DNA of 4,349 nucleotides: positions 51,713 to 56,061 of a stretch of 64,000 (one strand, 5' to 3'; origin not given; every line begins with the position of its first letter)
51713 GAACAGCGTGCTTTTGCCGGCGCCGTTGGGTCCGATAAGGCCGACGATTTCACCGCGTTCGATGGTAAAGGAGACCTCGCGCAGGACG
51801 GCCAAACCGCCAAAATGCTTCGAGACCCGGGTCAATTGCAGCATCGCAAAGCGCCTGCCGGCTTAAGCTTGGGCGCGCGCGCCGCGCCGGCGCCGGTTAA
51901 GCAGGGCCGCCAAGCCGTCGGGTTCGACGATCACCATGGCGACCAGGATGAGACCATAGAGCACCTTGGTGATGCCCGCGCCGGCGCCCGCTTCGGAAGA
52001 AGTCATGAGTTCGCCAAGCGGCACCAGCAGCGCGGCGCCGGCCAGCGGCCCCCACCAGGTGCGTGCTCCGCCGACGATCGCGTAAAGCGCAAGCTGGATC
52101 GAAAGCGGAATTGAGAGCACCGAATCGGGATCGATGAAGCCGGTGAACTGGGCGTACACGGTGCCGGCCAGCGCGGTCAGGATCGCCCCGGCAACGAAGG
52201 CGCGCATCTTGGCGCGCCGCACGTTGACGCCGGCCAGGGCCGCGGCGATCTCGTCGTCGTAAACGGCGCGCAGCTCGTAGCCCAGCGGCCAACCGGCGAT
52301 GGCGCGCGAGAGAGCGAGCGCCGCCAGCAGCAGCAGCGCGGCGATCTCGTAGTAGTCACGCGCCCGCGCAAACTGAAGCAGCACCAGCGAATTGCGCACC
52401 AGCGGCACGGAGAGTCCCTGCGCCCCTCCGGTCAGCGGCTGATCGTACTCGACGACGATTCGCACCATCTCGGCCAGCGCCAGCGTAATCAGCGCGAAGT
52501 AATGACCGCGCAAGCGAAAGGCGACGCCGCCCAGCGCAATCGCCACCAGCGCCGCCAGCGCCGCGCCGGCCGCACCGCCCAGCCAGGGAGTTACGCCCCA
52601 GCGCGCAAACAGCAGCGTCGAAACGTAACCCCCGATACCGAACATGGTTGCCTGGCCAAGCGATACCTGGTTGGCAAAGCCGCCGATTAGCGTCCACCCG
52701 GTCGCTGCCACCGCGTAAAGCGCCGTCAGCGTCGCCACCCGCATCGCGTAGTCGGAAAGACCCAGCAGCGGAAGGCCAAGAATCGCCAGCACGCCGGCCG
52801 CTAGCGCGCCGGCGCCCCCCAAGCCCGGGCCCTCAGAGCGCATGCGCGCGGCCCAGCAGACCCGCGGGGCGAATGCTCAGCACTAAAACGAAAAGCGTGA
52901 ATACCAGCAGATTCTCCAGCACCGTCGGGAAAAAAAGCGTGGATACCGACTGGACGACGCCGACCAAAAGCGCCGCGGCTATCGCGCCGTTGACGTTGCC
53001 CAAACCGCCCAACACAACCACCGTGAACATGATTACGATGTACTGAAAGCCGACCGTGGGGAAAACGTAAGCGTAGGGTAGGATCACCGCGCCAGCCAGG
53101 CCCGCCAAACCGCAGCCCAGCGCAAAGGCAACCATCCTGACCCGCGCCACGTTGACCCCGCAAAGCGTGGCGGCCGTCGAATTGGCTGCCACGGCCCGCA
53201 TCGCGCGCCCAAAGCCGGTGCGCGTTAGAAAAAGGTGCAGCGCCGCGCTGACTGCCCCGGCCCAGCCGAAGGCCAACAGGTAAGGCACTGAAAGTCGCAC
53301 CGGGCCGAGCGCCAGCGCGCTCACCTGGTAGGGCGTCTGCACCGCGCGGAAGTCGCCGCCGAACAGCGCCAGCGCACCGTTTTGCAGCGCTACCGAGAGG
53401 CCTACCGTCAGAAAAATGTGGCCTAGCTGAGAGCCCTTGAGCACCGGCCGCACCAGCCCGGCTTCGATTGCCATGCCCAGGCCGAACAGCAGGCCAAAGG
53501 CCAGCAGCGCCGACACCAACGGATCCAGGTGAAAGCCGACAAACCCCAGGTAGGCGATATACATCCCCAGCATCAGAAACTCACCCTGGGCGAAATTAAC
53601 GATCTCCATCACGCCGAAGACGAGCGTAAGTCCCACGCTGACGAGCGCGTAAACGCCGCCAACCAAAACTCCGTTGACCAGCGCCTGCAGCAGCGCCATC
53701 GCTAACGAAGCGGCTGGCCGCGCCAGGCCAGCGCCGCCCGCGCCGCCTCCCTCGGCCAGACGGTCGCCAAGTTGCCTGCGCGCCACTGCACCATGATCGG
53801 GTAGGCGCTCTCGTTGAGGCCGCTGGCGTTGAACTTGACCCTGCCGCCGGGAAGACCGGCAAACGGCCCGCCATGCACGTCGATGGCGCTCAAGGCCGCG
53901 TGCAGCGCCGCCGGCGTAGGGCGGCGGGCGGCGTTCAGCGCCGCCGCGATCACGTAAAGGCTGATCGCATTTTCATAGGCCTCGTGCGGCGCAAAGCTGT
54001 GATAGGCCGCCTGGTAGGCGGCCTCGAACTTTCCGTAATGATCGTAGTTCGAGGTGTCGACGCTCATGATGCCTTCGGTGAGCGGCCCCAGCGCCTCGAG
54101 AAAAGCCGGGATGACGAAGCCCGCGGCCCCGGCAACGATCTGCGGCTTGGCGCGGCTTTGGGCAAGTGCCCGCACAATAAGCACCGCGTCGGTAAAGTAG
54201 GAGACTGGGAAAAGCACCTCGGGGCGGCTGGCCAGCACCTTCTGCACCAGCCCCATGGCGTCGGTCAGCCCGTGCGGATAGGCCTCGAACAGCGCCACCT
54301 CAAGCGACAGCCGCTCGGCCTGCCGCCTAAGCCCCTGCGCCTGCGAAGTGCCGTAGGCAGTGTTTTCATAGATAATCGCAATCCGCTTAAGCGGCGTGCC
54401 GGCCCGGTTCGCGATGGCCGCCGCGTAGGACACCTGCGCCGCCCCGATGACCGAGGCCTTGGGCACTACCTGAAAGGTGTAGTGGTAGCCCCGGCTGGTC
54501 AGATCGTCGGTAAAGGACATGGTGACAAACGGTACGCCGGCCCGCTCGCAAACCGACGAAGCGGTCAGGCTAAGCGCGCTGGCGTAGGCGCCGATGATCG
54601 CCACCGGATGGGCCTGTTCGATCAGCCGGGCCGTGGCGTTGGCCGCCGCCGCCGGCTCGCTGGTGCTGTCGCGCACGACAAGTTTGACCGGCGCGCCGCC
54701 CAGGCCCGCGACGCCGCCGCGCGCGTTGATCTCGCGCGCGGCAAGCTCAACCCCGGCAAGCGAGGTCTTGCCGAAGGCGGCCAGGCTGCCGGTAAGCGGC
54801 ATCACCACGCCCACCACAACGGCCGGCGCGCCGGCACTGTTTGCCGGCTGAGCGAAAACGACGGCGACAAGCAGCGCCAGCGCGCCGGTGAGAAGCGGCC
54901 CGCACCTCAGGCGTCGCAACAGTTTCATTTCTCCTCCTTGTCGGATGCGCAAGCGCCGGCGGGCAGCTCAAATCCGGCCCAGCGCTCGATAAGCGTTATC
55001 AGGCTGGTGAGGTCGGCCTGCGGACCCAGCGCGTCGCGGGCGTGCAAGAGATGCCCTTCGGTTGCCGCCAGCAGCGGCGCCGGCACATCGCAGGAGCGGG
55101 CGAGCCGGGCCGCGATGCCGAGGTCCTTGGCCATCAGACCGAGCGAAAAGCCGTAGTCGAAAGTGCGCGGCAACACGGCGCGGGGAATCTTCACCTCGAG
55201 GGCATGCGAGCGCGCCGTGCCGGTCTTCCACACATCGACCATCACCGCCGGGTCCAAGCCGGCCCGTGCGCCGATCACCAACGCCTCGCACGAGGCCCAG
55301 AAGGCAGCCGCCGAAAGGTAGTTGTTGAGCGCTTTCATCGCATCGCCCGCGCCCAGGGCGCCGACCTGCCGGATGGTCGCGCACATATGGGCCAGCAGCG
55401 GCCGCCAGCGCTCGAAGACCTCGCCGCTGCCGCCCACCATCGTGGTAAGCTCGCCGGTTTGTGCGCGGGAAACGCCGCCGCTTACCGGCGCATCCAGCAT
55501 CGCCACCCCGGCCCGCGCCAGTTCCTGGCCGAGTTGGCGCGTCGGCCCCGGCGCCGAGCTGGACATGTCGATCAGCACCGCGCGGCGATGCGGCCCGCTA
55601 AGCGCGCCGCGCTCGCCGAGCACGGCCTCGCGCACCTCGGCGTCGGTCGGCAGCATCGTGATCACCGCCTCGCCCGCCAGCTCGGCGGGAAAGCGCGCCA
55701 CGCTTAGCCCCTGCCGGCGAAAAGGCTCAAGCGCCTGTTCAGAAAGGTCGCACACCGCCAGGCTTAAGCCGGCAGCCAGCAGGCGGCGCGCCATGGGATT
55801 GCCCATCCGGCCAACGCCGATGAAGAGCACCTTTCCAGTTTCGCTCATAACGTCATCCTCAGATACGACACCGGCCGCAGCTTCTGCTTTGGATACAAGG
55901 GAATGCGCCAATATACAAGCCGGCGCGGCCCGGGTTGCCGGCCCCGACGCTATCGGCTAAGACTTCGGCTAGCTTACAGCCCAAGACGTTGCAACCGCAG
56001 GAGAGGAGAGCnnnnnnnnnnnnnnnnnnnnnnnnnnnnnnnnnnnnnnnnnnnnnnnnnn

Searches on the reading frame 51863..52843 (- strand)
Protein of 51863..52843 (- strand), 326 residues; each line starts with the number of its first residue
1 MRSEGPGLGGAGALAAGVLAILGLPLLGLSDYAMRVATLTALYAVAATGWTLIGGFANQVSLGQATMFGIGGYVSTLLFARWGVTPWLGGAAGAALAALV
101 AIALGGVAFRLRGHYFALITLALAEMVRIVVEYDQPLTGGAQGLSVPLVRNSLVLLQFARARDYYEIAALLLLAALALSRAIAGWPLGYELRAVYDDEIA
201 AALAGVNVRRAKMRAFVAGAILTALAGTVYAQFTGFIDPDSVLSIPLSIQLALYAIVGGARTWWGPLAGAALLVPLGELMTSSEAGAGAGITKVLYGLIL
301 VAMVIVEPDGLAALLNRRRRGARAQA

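Call 36: search_protein_families(library=pfam, proteins=[window:51863-52843:-], max_evalue=0.0001)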
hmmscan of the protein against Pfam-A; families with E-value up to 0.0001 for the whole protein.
window:51863-52843:- (326 aa): 1 family
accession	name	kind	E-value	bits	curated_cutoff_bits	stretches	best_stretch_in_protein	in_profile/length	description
PF02653.21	BPD_transp_2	-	3.8e-32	111.9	26.8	1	34-303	3-268/269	Branched-chain amino acid transport system / permease component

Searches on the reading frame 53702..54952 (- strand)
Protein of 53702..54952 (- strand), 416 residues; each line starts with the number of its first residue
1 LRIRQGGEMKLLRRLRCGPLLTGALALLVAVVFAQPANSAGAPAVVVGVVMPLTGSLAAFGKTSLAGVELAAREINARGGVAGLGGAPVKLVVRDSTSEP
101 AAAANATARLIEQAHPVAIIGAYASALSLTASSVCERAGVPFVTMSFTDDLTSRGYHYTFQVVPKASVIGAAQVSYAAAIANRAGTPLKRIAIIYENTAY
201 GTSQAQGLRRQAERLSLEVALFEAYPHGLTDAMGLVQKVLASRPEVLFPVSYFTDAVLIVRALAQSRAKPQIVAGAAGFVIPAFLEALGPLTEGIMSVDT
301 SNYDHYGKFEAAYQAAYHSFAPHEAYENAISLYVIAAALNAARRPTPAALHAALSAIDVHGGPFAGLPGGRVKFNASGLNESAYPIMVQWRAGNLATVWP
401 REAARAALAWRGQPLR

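Call 36: search_protein_families(library=pfam, proteins=[window:53702-54952:-], max_evalue=0.0001)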
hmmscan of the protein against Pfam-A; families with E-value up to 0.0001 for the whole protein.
window:53702-54952:- (416 aa): 3 families
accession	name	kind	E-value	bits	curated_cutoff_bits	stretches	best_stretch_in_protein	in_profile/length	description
PF13458.12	Peripla_BP_6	-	3.2e-47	162.3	31.7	1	45-375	2-323/343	Periplasmic binding protein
PF01094.35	ANF_receptor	-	1.2e-16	61.2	25.4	1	67-246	5-180/353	Receptor family ligand binding region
PF13433.12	Peripla_BP_5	-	1.2e-13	51.4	27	1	47-263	3-208/363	Periplasmic binding protein domain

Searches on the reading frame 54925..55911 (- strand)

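Call 36: search_protein_families(library=pfam, proteins=[window:54925-55911:-], max_evalue=0.0001)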
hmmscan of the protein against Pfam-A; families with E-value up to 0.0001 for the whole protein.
window:54925-55911:- (328 aa): 3 families
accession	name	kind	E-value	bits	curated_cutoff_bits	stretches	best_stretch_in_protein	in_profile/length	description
PF03446.21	NAD_binding_2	-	1e-40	139.8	21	1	28-182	2-158/161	NAD binding domain of 6-phosphogluconate dehydrogenase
PF14833.11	NAD_binding_11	-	1.1e-36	126.2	30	1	187-307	1-121/122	NAD-binding of NADP-dependent 3-hydroxyisobutyrate dehydrogenase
PF03807.23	F420_oxidored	-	3.6e-05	24.7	21.6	0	27-117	1-92/94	NADP oxidoreductase coenzyme F420-dependent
